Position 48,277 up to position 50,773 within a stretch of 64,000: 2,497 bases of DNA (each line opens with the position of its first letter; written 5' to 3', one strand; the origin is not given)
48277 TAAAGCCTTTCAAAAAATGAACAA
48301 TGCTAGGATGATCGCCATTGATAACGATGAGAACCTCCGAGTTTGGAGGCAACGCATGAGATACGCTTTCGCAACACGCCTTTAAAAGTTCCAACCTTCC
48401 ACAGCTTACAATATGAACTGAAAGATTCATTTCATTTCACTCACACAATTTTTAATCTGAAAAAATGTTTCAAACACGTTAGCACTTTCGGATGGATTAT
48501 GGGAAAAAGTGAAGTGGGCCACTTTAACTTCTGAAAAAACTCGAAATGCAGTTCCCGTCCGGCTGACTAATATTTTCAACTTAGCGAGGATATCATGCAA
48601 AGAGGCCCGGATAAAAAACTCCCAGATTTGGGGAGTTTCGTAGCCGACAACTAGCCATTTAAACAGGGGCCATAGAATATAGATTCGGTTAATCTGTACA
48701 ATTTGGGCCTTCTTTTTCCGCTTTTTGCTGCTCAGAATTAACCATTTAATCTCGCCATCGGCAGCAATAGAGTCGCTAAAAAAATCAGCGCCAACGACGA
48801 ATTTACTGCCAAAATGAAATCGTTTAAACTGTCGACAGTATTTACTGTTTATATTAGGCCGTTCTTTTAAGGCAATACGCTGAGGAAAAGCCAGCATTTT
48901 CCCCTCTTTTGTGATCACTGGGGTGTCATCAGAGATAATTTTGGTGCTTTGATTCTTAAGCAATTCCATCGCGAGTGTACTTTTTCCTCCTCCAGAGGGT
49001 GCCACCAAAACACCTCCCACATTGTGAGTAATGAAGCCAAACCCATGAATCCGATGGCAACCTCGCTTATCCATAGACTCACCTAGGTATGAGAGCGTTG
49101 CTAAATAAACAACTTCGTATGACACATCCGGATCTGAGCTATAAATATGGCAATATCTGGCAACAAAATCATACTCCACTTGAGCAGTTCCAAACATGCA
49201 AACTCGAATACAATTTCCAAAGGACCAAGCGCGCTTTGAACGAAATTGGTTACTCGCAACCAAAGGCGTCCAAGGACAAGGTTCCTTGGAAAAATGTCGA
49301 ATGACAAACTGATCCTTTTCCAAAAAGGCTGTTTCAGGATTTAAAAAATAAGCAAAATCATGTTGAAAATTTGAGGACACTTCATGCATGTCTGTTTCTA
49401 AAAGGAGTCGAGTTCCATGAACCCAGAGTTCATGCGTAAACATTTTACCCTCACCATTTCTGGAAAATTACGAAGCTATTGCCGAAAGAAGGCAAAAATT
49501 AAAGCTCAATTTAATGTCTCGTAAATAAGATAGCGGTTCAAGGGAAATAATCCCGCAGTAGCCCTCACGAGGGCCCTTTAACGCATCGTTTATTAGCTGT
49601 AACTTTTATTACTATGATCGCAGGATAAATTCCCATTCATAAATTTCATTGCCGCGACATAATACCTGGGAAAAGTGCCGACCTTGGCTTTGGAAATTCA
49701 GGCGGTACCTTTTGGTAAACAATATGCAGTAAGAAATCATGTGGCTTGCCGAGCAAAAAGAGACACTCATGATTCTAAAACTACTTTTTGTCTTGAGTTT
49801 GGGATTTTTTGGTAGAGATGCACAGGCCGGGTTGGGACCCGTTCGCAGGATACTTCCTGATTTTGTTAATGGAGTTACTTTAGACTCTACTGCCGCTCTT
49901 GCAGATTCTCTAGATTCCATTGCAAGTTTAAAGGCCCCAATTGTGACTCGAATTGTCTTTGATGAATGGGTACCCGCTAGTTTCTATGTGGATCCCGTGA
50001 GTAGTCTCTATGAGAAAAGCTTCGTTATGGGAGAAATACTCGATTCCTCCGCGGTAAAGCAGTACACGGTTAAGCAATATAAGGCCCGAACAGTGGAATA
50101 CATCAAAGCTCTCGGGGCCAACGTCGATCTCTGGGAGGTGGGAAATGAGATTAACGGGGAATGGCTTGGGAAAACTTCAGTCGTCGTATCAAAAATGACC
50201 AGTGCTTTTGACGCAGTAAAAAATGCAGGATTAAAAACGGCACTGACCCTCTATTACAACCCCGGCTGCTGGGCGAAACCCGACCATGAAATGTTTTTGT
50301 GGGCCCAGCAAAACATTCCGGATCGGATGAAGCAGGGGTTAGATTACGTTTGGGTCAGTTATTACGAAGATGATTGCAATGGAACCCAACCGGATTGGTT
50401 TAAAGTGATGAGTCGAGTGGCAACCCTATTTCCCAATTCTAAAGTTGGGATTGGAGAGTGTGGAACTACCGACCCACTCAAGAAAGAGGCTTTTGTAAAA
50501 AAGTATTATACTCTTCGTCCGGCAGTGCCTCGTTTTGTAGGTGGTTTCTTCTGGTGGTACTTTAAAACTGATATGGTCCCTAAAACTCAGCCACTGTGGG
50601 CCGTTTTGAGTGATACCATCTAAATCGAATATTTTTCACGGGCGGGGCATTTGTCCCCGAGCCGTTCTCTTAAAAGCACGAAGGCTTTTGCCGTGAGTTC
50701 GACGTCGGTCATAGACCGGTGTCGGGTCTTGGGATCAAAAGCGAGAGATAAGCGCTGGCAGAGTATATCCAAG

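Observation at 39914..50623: Accessory island combining an HPr-kinase-like protein, a Pol-beta nucleotidyltransferase, four glycosyltransferase-like proteins, a methyltransferase and an ABC exporter: candidate undescribed glyco-/phospho-modification and export system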

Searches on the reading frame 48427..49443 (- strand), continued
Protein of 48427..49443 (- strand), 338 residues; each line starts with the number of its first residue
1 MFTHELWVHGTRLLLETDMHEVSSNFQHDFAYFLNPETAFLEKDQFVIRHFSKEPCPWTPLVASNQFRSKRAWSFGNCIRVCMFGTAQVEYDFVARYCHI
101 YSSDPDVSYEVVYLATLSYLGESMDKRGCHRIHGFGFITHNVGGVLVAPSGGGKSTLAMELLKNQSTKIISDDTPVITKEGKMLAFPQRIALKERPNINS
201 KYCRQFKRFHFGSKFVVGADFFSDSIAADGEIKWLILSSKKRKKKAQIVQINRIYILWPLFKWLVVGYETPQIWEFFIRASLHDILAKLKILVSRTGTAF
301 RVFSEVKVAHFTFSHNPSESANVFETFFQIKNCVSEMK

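Call 74: search_solved_structures(query=A7, max_evalue=10, show_alignments=3)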
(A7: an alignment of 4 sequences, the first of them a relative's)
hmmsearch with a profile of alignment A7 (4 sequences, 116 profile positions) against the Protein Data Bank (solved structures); distinct sequences matched with E-value up to 10: 9.
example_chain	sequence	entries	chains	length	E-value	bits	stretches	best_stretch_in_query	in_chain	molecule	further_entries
5v1u_A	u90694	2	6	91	0.081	16.3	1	7-80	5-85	TbiB1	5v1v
4f52_A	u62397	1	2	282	0.41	14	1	55-97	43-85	Cullin-1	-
4p5o_A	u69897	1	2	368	0.47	13.8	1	55-97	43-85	Cullin-1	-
6f03_A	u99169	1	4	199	0.56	13.6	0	16-79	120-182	BPSL2520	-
6n2g_A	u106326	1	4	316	0.56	13.6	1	27-70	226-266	Nucleosome Assembly Protein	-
6k00_A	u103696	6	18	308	0.59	13.5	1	27-70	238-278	Nucleosome Assembly Protein | Nucleosome assembly protein 1-like 1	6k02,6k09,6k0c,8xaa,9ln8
2l5f_A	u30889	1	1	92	1.4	12.3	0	27-52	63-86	Pre-mRNA-processing factor 40 homolog A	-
3rtr_A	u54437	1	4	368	1.6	12.1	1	55-97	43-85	Cullin-1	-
1ldk_B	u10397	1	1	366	4.9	10.6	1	60-97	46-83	CULLIN HOMOLOG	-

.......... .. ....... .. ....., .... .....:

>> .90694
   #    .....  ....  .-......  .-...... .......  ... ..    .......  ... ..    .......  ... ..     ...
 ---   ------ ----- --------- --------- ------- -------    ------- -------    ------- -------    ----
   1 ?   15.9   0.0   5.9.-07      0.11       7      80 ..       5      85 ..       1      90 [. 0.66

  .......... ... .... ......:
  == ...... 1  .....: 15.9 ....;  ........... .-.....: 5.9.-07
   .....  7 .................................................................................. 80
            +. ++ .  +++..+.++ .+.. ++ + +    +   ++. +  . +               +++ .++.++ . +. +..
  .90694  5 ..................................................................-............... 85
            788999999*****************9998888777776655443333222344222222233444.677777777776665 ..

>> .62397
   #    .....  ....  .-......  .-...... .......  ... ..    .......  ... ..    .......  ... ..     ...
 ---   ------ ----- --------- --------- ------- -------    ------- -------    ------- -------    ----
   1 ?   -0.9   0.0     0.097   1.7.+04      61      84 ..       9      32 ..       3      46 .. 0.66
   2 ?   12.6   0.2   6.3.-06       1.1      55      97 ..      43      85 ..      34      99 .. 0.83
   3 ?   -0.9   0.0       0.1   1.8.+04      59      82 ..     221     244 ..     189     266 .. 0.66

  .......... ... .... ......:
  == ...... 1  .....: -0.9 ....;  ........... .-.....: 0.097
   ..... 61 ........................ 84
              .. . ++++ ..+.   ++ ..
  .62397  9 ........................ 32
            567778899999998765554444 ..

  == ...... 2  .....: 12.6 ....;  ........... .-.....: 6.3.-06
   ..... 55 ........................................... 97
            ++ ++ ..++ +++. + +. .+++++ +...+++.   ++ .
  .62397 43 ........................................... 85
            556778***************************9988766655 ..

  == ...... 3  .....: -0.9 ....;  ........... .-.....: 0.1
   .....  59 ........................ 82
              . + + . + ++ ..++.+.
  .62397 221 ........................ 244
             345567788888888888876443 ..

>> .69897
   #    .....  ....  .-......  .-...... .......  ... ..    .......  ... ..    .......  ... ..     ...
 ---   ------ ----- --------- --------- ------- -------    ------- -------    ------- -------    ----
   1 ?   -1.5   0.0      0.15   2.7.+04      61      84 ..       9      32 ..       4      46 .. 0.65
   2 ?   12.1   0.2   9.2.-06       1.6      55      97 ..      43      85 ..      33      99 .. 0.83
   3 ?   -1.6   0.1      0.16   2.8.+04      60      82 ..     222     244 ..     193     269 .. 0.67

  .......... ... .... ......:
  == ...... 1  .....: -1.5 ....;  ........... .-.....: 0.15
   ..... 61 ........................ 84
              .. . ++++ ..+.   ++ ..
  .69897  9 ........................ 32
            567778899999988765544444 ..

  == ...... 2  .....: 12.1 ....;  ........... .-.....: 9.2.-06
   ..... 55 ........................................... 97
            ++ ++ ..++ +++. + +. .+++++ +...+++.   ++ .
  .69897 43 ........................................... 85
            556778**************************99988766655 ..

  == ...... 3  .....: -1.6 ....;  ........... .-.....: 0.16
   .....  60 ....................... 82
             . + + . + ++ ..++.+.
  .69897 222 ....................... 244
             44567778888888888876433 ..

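Call 75: search_solved_structures(query=A8, max_evalue=10, show_alignments=3)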
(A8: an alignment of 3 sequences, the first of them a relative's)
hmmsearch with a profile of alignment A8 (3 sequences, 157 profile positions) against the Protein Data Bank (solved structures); distinct sequences matched with E-value up to 10: 4.
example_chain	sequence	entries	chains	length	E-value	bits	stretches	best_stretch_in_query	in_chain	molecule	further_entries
7p2p_A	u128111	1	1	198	0.00012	25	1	7-71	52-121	Signal peptidase complex catalytic subunit SEC11A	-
9rjb_A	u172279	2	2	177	0.00026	23.9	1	10-71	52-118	Signal peptidase complex catalytic subunit SEC11A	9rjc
7p2q_A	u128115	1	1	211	0.0014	21.6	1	7-70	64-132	Signal peptidase complex catalytic subunit SEC11C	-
8iuf_E3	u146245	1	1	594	1.4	11.9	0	19-60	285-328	NDUEG3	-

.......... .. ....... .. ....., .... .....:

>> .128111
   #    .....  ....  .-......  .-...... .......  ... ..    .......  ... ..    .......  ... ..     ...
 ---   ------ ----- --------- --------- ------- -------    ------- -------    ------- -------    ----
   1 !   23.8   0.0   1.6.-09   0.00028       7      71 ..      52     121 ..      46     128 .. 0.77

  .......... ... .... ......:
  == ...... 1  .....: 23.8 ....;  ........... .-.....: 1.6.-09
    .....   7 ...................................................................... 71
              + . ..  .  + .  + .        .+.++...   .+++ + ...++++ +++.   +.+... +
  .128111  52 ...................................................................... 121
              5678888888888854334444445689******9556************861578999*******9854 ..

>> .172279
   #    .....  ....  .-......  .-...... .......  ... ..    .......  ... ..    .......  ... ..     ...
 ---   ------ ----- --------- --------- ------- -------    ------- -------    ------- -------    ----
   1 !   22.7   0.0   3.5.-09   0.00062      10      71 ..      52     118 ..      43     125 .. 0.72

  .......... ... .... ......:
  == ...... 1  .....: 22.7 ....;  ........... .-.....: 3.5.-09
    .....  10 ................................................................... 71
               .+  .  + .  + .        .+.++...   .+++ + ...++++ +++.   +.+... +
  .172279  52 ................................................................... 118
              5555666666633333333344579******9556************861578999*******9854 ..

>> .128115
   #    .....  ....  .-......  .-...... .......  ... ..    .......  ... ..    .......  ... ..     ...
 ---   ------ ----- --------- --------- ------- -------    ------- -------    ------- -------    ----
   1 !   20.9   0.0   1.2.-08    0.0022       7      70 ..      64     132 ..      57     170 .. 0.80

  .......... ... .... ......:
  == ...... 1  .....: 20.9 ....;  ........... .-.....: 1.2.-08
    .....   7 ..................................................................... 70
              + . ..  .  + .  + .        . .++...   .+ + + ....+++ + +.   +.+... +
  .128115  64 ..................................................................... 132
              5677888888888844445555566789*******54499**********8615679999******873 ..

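Call 76: search_protein_families(library=pfam, proteins=[L008:16251-16595:-, L006:16300-16626:-, L015:5213-5557:-, L021:14977-15366:+, L006:14957-15445:+, L008:14925-15386:+, L015:3884-4363:+], max_evalue=10)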
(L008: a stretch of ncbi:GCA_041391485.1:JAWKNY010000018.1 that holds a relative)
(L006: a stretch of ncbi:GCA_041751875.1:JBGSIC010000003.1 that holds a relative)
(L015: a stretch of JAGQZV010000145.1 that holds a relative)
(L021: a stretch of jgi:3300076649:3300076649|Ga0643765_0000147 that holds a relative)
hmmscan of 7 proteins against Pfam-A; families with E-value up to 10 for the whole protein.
L008:16251-16595:- (114 aa): 0 families

L006:16300-16626:- (108 aa): 1 family
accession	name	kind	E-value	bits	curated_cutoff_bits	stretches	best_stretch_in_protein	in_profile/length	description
PF00397.32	WW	-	0.077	13.5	26.9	1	27-38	12-23/31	WW domain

L015:5213-5557:- (114 aa): 1 family
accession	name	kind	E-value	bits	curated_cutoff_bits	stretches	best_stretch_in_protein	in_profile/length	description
PF07959.18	Fucose_pyrophosphorylase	-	0.28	10.5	34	1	18-49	232-262/418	Fucose pyrophosphorylase domain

L021:14977-15366:+ (129 aa): 0 families

L006:14957-15445:+ (162 aa): 1 family
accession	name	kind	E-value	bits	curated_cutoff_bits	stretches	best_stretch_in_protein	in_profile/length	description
PF08444.16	Gly_acyl_tr_C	-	0.083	13.6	27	1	64-113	12-59/89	Aralkyl acyl-CoA:amino acid N-acyltransferase, C-terminal region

L008:14925-15386:+ (153 aa): 0 families

L015:3884-4363:+ (159 aa): 0 families

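Call 83: search_protein_families(library=ncbifam, proteins=[L006:14957-15445:+, L008:14925-15386:+, L015:3884-4363:+, L008:16251-16595:-, L006:16300-16626:-, L015:5213-5557:-, L021:14977-15366:+, L021:13552-14892:+, L006:16645-17955:-], max_evalue=10)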
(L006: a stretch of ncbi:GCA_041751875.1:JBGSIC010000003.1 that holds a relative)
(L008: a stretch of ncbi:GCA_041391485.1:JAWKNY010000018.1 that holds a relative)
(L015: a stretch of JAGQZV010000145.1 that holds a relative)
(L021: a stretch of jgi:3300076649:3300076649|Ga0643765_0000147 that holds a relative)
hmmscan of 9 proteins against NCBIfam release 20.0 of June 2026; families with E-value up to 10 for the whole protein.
L006:14957-15445:+ (162 aa): 1 family
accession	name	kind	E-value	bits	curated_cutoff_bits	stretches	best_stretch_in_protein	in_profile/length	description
TIGR02228.1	sigpep_I_arch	equivalog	2.5e-08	33.9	51.85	1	11-89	37-118/158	signal peptidase I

L008:14925-15386:+ (153 aa): 2 families
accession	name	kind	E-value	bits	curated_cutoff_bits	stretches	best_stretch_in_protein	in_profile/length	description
TIGR02228.1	sigpep_I_arch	equivalog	9e-09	35.4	51.85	1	9-113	37-145/158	signal peptidase I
NF046067.1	SigPepSipWBacil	equivalog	0.028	14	190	1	9-73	44-112/189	signal peptidase I SipW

L015:3884-4363:+ (159 aa): 2 families
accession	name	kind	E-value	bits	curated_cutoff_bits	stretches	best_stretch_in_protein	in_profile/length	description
TIGR02228.1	sigpep_I_arch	equivalog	2.1e-12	47.2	51.85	1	9-99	37-136/158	signal peptidase I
NF046067.1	SigPepSipWBacil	equivalog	4.2e-05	23.2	190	1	9-73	44-112/189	signal peptidase I SipW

L008:16251-16595:- (114 aa): 0 families

L006:16300-16626:- (108 aa): 0 families

L015:5213-5557:- (114 aa): 1 family
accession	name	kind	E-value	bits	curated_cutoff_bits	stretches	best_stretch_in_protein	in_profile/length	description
TIGR00096.1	TIGR00096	equivalog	0.12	11.7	167.9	1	34-84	35-85/275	16S rRNA (cytidine(1402)-2'-O)-methyltransferase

L021:14977-15366:+ (129 aa): 0 families

L021:13552-14892:+ (446 aa): 0 families

L006:16645-17955:- (436 aa): 0 families

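Call 87: search_protein_families(library=pfam, proteins=[L011:2220-5153:-, L011:5976-8201:-, L011:8308-9024:+, L013:4993-6102:-, L013:6099-7199:-, L013:7274-8935:-, L013:8997-10571:+, L013:10568-12058:+, L009:8371-9903:-, L009:10996-12531:+], max_evalue=0.01)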
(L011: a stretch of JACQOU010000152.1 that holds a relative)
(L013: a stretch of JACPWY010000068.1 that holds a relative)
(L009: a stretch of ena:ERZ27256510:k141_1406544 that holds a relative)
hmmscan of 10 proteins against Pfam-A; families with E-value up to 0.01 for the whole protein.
L011:2220-5153:- (977 aa): 0 families

L011:5976-8201:- (741 aa): 0 families

L011:8308-9024:+ (238 aa): 1 family
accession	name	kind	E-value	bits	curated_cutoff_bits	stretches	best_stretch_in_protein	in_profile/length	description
PF00535.33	Glycos_transf_2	-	1.7e-21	77.3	23.3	1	10-170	2-168/168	Glycosyl transferase family 2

L013:4993-6102:- (369 aa): 0 families

L013:6099-7199:- (366 aa): 0 families

L013:7274-8935:- (553 aa): 0 families

L013:8997-10571:+ (524 aa): 3 families
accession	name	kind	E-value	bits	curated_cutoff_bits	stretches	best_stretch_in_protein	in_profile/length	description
PF01039.27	Carboxyl_trans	-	9.4e-199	661.5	22.3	1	37-522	2-493/493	Carboxyl transferase domain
PF03255.19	ACCA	-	2.4e-15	56.9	23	1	317-462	94-242/310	Acetyl co-enzyme A carboxylase carboxyltransferase-like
PF06833.16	MdcE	-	0.00098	19.3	32.7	1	363-446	28-111/196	Malonate decarboxylase gamma subunit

L013:10568-12058:+ (496 aa): 7 families
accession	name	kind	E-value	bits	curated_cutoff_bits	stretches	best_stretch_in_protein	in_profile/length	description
PF02786.22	CPSase_L_D2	-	4.4e-79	265.3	19.8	1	116-323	1-209/211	Carbamoyl-phosphate synthase L chain, ATP binding domain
PF00289.28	Biotin_carb_N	-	5.2e-43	146.4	25.5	1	4-111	3-110/110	Biotin carboxylase, N-terminal domain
PF02785.25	Biotin_carb_C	-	9.5e-36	122.6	32.4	1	337-442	1-107/108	Biotin carboxylase C-terminal domain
PF02222.28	ATP-grasp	-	1.5e-08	34.9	27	1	139-293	16-162/179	ATP-grasp domain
PF07478.18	Dala_Dala_lig_C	-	1.9e-08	34.5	24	1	146-292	29-174/204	D-ala D-ala ligase C-terminus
PF02655.19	ATP-grasp_3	-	0.00085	19.9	23.2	1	150-295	28-158/160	ATP-grasp domain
PF08443.16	RimK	-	0.0015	18.6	21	0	254-314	129-185/188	RimK-like ATP-grasp domain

L009:8371-9903:- (510 aa): 0 families

L009:10996-12531:+ (511 aa): 0 families

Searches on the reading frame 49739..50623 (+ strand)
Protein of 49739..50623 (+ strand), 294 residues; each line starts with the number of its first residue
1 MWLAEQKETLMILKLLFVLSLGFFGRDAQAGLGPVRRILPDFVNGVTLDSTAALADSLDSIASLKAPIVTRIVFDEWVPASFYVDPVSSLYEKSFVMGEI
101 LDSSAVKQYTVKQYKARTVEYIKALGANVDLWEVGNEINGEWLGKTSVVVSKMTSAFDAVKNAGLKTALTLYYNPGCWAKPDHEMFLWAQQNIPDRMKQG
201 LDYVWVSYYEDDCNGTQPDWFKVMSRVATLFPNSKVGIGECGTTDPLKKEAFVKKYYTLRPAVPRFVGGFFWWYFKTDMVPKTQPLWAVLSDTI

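Call 3: search_protein_families(library=pfam, proteins=[window:49739-50623:+], max_evalue=0.01)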
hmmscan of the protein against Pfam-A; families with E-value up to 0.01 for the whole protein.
window:49739-50623:+ (294 aa): 1 family
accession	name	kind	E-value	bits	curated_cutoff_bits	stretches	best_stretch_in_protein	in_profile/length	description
PF07745.19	Glyco_hydro_53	-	0.00012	21.7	24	1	107-241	111-244/340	Glycosyl hydrolase family 53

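Call 5: search_protein_families(library=ncbifam, proteins=[window:49739-50623:+], max_evalue=0.01)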
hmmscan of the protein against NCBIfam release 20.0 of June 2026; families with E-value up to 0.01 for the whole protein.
window:49739-50623:+ (294 aa): 1 family
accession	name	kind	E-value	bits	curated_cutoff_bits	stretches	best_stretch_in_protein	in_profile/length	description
NF010455.0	PRK13883.1-1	equivalog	0.0031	17.6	296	1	40-108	26-94/162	conjugal transfer protein TrbH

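Call 42: search_protein_families(library=pfam, proteins=[window:49739-50623:+], max_evalue=10)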
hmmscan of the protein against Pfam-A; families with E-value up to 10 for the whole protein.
window:49739-50623:+ (294 aa): 1 family
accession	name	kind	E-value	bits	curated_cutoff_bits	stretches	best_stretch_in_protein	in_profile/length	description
PF07745.19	Glyco_hydro_53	-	0.00012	21.7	24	1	107-241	111-244/340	Glycosyl hydrolase family 53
